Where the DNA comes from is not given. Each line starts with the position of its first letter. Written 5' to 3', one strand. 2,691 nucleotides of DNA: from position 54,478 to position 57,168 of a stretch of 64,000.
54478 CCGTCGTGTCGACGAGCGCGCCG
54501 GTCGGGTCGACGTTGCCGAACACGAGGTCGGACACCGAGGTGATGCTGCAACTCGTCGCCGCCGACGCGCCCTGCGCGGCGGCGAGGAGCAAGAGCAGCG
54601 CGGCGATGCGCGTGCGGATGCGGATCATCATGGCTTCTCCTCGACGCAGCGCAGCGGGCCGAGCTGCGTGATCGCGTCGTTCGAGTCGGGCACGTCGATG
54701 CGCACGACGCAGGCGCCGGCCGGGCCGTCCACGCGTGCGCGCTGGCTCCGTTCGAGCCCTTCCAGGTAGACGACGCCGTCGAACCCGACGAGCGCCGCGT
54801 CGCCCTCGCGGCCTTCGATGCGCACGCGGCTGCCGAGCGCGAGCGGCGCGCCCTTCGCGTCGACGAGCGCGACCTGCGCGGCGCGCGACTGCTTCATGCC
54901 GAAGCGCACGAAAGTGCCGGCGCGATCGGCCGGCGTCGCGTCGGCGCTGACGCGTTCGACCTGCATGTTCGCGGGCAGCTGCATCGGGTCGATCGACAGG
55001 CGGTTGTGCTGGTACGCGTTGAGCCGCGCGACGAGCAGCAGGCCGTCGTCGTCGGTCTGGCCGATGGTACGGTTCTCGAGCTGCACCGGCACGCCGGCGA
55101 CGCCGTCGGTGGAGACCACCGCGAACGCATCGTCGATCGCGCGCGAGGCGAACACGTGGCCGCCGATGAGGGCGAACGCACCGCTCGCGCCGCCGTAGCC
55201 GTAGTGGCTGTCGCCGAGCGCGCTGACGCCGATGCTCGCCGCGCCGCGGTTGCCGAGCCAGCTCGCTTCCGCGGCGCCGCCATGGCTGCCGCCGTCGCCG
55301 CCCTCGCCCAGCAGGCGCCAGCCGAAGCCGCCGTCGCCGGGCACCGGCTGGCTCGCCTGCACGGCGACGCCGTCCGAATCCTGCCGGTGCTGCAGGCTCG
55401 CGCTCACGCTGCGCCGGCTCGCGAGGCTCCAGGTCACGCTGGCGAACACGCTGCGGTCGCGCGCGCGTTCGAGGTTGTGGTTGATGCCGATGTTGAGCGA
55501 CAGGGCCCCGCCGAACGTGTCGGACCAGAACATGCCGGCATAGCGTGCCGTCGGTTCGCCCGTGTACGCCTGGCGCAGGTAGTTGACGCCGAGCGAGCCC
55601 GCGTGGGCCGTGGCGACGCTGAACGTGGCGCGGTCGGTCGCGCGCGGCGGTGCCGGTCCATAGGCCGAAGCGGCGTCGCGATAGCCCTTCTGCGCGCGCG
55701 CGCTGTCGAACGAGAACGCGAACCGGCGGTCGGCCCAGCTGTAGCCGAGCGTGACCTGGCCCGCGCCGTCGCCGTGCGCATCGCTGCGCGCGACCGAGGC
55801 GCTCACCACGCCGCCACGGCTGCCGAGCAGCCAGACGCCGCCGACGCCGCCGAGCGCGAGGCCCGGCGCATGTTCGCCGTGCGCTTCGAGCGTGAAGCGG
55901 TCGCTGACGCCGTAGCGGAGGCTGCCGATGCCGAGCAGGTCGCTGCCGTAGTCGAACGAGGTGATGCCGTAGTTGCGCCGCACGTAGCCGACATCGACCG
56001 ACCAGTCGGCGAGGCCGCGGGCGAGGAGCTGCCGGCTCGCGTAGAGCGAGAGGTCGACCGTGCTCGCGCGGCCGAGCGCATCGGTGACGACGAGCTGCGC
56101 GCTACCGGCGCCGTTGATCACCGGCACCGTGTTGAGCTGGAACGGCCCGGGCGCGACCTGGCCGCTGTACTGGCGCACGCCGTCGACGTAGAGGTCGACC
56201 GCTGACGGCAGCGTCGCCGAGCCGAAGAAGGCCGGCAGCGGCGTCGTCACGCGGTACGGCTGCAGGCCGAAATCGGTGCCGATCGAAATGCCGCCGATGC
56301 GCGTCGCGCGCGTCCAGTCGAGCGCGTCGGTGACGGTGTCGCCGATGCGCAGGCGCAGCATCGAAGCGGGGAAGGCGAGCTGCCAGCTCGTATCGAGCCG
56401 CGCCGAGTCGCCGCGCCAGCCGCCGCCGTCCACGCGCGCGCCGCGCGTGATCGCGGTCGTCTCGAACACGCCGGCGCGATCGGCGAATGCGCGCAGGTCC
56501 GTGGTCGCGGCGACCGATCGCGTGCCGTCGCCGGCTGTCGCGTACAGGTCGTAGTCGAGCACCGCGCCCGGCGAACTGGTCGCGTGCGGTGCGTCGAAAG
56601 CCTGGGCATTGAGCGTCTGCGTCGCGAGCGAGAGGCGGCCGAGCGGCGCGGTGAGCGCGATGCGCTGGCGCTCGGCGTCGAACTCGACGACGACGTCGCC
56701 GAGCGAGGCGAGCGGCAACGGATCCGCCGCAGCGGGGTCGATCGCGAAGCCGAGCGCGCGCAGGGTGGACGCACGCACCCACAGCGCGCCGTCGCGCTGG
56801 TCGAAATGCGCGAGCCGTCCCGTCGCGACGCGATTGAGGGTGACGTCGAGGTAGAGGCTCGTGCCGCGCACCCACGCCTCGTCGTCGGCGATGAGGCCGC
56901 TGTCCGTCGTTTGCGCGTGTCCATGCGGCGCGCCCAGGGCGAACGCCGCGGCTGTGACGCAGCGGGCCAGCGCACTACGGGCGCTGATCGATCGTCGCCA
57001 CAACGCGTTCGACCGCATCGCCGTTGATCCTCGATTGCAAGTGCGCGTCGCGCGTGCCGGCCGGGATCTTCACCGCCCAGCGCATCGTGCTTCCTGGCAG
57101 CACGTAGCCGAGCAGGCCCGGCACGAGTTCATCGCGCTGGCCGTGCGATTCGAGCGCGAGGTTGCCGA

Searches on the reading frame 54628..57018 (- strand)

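Call 62: search_protein_families(library=pfam, proteins=[window:54628-57018:-], max_evalue=0.001)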
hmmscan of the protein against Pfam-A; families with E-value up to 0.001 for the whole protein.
window:54628-57018:- (796 aa): 2 families
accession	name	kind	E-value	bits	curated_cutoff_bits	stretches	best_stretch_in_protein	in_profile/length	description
PF00577.26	Usher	-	2.6e-29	102.9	27.1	1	210-700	36-543/549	Outer membrane usher protein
PF13953.12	PapC_C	-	9.4e-07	29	27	1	717-777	3-65/66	PapC C-terminal domain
